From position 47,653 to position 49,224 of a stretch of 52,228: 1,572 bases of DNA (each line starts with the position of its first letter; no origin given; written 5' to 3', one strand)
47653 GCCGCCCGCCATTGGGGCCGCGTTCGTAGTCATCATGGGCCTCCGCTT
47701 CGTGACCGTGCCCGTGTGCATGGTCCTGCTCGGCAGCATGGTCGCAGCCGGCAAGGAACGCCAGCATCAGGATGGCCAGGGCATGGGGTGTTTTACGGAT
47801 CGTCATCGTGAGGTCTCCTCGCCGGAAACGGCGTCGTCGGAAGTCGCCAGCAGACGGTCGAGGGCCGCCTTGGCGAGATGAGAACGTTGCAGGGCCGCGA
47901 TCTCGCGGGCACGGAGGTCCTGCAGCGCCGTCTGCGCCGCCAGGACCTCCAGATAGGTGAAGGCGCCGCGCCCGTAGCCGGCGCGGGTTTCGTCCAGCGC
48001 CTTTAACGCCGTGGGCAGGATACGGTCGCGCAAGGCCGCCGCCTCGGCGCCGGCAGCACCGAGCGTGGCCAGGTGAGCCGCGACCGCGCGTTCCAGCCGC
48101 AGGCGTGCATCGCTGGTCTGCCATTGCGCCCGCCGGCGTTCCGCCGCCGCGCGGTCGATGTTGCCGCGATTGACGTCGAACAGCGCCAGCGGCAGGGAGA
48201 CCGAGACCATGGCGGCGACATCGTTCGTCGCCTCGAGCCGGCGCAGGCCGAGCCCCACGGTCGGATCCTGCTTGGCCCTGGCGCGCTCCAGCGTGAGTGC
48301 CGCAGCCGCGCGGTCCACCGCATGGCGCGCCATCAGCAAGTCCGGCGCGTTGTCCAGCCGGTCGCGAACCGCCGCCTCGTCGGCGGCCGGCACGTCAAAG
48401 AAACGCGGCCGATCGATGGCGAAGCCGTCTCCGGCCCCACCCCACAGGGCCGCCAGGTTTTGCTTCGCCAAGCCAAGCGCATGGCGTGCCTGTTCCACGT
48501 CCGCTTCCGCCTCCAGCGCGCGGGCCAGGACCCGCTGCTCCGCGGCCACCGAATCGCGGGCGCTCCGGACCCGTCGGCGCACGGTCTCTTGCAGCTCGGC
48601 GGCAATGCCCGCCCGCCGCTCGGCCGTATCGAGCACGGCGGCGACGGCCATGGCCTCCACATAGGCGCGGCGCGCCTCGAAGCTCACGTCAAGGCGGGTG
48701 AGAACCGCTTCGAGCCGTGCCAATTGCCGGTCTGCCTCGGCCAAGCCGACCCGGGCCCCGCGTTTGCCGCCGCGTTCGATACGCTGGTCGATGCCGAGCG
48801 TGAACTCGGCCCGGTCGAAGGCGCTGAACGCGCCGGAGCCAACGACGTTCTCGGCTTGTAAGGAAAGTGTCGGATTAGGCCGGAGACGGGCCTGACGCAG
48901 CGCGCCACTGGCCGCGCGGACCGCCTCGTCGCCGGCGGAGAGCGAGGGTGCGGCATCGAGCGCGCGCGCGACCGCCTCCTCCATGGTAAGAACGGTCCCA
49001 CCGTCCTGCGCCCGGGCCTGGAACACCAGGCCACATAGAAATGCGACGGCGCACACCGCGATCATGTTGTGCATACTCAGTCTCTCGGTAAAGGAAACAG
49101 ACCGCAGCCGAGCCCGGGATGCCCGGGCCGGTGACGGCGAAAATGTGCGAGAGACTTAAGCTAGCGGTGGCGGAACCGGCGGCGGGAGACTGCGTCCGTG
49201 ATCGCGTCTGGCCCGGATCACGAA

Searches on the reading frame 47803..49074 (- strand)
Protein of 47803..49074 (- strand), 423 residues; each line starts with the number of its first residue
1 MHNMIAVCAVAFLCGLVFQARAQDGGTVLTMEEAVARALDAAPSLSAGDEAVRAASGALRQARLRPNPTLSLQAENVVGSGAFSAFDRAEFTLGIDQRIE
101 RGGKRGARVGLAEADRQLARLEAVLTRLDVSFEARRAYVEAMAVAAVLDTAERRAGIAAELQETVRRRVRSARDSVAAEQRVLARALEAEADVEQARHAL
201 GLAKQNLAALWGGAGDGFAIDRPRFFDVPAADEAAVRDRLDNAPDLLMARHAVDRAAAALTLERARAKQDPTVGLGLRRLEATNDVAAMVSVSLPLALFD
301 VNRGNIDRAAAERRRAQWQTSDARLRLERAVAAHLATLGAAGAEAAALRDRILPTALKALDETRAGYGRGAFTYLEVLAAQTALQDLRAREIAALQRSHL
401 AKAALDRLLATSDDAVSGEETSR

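Call 27: search_protein_families(library=pfam, proteins=[window:47803-49074:-], max_evalue=0.00001)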
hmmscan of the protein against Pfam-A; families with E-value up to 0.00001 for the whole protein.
window:47803-49074:- (423 aa): 1 family
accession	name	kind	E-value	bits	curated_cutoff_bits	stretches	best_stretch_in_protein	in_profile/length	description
PF02321.23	OEP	-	4.7e-37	128.1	22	2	234-409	3-186/187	Outer membrane efflux protein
